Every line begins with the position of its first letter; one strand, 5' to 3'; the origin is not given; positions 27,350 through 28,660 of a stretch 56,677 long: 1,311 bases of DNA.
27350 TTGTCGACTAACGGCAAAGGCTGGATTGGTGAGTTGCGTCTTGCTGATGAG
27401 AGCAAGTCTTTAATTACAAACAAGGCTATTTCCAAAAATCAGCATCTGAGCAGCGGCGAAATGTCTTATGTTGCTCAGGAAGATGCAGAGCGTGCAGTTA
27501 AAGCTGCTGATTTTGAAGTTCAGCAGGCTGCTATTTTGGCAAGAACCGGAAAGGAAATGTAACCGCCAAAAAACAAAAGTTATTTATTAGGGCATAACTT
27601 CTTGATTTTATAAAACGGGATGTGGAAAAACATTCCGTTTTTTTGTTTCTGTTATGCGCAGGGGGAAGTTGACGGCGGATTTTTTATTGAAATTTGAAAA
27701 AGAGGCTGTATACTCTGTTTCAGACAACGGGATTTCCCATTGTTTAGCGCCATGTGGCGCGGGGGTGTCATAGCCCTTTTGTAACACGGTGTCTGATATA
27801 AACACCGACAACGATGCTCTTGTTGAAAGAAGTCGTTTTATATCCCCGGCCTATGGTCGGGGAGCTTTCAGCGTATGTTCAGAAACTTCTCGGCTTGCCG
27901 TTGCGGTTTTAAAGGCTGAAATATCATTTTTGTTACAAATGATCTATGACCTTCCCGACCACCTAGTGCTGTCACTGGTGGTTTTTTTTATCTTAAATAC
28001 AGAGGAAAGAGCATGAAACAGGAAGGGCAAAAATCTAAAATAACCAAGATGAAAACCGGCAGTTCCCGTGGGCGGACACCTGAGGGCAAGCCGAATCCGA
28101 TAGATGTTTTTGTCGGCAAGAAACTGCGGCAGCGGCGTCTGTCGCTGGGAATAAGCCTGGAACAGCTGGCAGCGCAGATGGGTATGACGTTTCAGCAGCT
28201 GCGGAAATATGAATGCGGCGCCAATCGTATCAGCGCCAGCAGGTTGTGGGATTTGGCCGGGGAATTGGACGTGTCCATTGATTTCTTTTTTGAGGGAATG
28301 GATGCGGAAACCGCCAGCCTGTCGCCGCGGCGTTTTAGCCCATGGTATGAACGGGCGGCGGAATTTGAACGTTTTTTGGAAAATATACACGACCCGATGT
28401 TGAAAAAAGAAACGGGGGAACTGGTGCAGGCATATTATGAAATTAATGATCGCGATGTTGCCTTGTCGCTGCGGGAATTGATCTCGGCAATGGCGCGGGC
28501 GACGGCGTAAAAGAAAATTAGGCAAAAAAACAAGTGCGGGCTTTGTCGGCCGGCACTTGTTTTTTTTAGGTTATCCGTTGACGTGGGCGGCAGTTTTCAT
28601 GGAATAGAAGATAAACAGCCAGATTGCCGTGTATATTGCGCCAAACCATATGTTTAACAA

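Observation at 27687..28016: Structured RNA of about 270 nt upstream of an XRE regulator, with a uORF running through the terminator and ending in ATGA on the regulator's start codon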

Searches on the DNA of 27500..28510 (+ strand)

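Call 4: search_rna_families(source=window, start=27500, end=28100, threshold=evalue, max_evalue=10, show_alignments=3)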
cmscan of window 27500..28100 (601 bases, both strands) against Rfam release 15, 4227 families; matches with E-value up to 10: 5.
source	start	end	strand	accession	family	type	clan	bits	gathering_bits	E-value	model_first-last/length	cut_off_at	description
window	27545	27652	+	RF00558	L20_leader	Cis-reg; leader;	-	22.9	58.7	0.041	1-127/127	no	Ribosomal protein L20 leader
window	27608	27701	+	RF01858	RsaF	Gene; sRNA;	-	21.8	60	0.095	1-119/119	no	RNA Staph. aureus F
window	27547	27643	+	RF04184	BTnc060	Gene; sRNA;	-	18.3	228.9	2.2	1-213/213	no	Bacteroides sRNA BTnc060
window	27615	27685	-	RF01676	P31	Gene; sRNA;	-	17.5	40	1.1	1-82/82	no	Pseudomonas sRNA P31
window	27572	27644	-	RF01820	RsaE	Gene; sRNA;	-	15.3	79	7.3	1-112/112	no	RNA Staph. aureus E (RoxS)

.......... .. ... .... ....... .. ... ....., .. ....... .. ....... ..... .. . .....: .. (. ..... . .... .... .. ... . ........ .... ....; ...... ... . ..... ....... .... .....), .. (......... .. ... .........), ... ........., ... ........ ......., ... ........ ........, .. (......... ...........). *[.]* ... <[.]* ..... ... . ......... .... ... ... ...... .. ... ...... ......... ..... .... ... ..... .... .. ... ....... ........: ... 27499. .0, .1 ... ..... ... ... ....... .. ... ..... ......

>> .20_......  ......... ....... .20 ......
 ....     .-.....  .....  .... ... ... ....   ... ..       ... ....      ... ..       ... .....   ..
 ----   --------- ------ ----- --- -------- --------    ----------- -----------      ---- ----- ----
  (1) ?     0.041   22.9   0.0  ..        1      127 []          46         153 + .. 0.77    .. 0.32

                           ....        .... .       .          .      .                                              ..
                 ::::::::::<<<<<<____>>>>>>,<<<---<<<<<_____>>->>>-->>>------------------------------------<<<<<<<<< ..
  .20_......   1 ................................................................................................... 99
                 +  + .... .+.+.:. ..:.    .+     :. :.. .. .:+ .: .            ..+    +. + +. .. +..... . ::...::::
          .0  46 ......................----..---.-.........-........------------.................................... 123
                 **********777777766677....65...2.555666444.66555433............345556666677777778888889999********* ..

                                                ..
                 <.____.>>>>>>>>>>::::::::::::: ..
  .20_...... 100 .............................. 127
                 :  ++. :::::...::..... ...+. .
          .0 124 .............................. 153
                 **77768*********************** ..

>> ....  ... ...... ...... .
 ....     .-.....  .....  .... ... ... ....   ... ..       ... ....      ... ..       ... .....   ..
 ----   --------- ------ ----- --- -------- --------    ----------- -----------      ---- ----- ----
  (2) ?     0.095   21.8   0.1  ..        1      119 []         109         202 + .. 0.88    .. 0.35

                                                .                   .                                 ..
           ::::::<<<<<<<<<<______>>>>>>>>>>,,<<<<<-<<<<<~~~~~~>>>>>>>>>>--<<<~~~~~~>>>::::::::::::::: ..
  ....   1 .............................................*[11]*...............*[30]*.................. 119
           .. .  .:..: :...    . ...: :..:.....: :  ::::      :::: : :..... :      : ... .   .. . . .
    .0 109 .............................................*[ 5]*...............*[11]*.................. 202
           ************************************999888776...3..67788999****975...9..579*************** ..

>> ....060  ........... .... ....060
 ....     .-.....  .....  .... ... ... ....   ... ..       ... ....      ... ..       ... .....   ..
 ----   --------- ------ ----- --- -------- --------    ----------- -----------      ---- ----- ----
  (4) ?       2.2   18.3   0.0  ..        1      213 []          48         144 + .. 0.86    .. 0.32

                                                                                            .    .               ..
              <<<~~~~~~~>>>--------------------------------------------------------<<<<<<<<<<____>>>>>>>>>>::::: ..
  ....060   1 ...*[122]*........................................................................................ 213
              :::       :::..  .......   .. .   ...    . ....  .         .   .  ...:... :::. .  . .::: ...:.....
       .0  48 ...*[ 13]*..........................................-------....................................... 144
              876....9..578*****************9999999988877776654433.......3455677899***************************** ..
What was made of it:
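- On Any Rfam 15 family (4227 models): The weak hits lie on the upstream terminator (call 4).
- Closest known: Alphaproteobacterial sRNAs with anti-Shine-Dalgarno motifs. Different: RsaE scored only 15.3 bits (gathering score 79), on the opposite strand at 27572-27644, over the terminator of the upstream gene (call 4).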

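Call 20: search_rna_families(sources=[L004, L014, L028, L055, L078], threshold=evalue, max_evalue=1)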
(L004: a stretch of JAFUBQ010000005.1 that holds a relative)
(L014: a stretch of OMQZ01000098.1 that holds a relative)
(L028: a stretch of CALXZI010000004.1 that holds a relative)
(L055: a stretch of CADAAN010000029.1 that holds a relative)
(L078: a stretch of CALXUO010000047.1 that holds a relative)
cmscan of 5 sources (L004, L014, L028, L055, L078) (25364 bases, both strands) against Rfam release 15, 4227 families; matches with E-value up to 1: 2.
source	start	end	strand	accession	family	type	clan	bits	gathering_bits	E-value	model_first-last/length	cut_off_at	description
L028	4530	4641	-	RF00125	IS128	Gene; sRNA;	-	27.5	80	0.062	92-204/209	no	IS128 RNA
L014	1269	1393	-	RF01623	ceN23-1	Gene; sRNA;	-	26.4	40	0.49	1-100/100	no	Caenorhabditis sRNA ceN23-1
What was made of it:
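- On Any Rfam 15 family (4227 models): Five related loci at E <= 1 gave nothing on the RNAs (call 20).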

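Call 39: build_rna_model(alignment_id=A5, structure=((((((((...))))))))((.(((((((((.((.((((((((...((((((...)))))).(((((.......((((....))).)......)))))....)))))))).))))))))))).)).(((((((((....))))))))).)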
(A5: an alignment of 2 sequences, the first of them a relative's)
Model R1 built from alignment A5 (2 sequences, 149 columns); structure: as given.
model positions 149; base pairs 53; branch points 3; effective number of sequences 0.56; information 0.591 bits per position. Calibrated on 0.2 Mb of random sequence (short: E-values are rough).
structure used (alignment columns):
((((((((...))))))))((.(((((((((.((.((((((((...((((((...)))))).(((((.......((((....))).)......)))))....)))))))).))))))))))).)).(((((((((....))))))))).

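Call 41: search_with_rna_model(model_id=R1, sources=[L106, L107, L108, L109, L110, L111, L112, L113, L114, L115, L116, L117, L118, L119, L120, L121, L122, L123, L124, L125, L126, L127, L128, L129, L130, L131, L132, L133, L134, L135, L136, L137, L138, L139, L140, L141, L142, L143, L144, L145, L146, L147, L148, L149, L150, L151, L152, L153, L154, L155, L156, L157, L158, L159, L160, L161, L162, L163, L164, L165, L166, L167, L168, L169, L170, L171, L172, L173, L174, L175, L176], max_evalue=10, show_alignments=0)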
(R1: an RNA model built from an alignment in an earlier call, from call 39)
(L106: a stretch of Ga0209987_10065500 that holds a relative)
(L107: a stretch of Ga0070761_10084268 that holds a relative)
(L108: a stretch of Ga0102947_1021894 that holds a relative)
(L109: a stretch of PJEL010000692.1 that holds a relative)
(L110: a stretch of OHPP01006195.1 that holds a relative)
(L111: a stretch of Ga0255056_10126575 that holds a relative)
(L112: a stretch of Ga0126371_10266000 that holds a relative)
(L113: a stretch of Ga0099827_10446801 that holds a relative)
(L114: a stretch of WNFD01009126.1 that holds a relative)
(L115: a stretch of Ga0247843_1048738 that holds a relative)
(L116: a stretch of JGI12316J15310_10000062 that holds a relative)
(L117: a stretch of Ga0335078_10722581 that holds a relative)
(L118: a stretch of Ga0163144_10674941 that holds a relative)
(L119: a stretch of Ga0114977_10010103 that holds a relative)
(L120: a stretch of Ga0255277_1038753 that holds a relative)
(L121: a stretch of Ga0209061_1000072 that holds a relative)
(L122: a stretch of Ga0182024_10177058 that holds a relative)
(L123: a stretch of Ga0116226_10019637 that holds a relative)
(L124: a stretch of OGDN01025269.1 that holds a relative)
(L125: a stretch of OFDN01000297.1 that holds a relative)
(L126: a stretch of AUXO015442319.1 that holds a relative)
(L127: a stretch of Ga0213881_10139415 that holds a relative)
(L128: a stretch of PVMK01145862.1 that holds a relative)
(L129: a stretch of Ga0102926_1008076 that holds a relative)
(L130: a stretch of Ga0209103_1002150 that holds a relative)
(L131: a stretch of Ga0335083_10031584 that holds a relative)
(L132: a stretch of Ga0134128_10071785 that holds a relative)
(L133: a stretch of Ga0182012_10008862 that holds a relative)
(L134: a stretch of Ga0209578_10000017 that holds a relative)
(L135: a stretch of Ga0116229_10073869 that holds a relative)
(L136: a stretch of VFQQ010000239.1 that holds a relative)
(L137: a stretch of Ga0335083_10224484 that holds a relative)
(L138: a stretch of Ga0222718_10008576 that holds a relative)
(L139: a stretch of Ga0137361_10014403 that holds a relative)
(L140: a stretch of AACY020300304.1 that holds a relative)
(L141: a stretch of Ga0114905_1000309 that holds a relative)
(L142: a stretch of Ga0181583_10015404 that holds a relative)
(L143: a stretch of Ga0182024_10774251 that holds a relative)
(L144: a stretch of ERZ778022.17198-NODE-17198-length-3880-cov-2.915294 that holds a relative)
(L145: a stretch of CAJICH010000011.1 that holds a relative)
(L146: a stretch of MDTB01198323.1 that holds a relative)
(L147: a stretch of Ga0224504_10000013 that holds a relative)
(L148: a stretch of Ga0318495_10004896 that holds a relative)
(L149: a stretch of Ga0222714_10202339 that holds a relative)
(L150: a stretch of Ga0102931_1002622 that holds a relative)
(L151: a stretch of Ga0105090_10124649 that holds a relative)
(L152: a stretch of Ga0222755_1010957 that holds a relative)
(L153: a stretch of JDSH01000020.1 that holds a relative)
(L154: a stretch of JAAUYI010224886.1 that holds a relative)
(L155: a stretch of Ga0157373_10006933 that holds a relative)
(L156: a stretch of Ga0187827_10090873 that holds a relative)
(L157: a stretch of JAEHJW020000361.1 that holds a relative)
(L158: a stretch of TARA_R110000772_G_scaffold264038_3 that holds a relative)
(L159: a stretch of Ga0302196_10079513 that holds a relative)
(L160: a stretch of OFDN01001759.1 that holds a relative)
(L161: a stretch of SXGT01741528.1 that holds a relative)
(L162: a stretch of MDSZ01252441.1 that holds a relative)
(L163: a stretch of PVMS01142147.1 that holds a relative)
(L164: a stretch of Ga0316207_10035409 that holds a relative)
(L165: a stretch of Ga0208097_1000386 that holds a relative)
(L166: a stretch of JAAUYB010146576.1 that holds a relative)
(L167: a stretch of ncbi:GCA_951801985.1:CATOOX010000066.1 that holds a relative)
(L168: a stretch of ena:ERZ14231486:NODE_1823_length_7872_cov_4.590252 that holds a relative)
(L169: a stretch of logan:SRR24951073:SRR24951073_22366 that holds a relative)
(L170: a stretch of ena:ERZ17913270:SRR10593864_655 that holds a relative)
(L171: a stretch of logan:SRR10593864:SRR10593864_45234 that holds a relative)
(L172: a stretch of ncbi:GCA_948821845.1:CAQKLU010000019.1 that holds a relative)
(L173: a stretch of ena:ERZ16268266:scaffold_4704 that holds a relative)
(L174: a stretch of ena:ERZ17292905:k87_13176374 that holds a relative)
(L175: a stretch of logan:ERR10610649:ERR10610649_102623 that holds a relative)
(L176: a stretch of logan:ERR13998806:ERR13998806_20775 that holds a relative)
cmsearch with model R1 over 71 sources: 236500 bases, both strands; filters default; matches with E-value up to 10: 7.
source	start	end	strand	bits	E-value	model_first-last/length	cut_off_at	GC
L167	956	1090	+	22.9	0.0027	1-149/149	no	0.44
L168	956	1090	+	22.9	0.0027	1-149/149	no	0.44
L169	39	173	+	22.9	0.0027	1-149/149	no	0.44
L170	904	958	-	16.1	0.12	47-99/149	no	0.4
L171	243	297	-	16.1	0.12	47-99/149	no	0.4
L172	904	958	-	16.1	0.12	47-99/149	no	0.4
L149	145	234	+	11.5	1.6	1-149/149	no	0.38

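Call 43: search_with_rna_model(model_id=R1, sources=[window, L001, L002, L003, L004, L005, L006, L007, L008, L009, L010, L011, L012, L013, L014, L015, L016, L017, L018, L019, L020, L021, L022, L023, L024, L025, L026, L027, L028, L029, L030, L031, L032, L033, L034, L035, L036, L037, L038, L039, L040, L041, L042, L043, L044, L045, L046, L047, L048, L049, L050, L051, L052, L053, L054, L055, L056, L057, L058, L059, L060, L061, L062, L063, L064, L065, L066, L067, L068, L069, L070, L071, L072, L073, L074, L075, L076, L077, L078, L079, L080, L081, L083, L087, L088, L089, L090, L091, L092, L093, L094, L095, L096, L097, L098, L099, L101, L103], max_evalue=10, show_alignments=0)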
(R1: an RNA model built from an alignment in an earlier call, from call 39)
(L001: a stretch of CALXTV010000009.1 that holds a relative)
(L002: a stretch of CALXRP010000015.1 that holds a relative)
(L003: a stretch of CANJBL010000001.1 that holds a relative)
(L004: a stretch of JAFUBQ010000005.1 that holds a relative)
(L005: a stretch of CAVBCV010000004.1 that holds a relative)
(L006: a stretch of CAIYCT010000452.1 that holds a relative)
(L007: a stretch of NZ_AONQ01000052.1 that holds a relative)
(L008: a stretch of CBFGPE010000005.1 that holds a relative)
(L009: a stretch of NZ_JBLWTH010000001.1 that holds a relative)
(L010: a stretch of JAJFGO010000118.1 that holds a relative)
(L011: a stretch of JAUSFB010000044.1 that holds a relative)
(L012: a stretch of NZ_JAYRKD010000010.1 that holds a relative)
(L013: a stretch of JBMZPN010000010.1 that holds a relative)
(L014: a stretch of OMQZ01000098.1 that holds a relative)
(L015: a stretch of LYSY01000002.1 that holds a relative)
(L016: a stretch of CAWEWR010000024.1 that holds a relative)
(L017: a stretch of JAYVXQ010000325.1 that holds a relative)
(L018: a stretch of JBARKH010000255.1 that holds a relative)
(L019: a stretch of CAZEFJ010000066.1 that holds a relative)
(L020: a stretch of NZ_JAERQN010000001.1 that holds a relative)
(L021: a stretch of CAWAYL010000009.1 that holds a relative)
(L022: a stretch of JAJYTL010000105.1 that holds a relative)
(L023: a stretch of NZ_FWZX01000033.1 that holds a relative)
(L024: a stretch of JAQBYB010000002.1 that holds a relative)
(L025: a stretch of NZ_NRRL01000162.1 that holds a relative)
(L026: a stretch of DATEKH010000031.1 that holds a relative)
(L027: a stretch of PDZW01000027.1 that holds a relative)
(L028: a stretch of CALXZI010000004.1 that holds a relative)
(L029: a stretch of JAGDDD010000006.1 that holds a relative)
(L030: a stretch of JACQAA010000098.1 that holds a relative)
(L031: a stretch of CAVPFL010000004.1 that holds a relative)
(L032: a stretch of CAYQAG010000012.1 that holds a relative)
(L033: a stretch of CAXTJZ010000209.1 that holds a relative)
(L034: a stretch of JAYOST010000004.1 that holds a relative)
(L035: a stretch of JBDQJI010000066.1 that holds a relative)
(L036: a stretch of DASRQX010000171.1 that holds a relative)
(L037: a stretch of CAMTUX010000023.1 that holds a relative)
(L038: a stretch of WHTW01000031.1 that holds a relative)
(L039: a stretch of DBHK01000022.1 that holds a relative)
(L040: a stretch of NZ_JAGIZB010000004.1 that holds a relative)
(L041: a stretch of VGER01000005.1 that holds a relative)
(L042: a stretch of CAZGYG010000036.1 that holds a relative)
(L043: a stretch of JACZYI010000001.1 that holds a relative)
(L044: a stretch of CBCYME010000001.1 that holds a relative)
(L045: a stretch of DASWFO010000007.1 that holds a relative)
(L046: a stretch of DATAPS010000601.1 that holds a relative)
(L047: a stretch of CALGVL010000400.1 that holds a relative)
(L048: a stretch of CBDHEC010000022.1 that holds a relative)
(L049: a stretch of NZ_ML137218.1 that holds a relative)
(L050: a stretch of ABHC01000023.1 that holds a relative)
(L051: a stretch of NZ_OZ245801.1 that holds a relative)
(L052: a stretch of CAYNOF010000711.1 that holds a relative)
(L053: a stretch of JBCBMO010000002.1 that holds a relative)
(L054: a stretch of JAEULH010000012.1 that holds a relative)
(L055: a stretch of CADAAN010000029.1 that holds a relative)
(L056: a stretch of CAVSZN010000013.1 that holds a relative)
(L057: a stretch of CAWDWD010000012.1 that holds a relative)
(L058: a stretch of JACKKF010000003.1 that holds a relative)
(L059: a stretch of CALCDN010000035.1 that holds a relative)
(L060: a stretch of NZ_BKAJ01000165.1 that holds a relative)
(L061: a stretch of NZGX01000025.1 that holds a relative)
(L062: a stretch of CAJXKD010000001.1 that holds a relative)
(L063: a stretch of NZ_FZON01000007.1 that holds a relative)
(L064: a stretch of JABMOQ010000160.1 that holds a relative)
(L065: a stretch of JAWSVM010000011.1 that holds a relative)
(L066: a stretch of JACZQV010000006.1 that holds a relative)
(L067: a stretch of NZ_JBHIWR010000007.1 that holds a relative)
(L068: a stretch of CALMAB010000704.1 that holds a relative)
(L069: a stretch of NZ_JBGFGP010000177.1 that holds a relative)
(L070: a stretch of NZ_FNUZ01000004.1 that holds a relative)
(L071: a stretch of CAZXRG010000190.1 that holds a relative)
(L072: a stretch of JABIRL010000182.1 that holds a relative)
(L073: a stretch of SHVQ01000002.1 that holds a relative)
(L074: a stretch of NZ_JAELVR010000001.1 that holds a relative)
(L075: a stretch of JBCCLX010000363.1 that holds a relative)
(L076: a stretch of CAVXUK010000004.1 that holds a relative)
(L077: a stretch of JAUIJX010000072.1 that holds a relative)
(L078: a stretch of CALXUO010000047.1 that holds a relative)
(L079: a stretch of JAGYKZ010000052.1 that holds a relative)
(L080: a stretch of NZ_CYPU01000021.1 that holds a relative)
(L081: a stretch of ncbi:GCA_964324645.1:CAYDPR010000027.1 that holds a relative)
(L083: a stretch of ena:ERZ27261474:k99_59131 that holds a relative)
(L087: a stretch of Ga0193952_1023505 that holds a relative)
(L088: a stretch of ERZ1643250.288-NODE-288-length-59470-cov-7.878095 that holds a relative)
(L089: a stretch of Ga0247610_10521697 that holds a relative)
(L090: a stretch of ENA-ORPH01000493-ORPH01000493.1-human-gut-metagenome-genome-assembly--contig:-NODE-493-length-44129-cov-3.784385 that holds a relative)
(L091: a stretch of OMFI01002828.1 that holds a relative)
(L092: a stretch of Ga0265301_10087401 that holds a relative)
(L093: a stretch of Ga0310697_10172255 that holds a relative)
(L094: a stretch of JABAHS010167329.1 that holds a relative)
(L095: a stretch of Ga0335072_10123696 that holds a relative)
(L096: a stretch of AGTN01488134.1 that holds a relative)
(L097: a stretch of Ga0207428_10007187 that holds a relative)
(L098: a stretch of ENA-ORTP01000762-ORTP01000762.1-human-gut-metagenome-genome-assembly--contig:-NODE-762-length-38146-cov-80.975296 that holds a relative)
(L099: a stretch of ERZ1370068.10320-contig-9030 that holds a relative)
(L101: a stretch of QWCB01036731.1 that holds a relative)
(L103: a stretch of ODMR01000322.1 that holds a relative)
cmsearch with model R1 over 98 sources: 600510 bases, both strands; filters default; matches with E-value up to 10: 6.
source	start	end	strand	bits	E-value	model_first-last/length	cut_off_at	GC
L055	88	236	+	184.7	3.2e-42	1-149/149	no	0.44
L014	1221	1374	+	87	1.8e-18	1-149/149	no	0.37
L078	681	838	+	60.9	4e-12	1-149/149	no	0.49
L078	483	540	+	23.8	0.0041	47-102/149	no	0.47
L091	1179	1314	+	21.4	0.016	1-149/149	no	0.48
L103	433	573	-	14.1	0.96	1-149/149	no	0.46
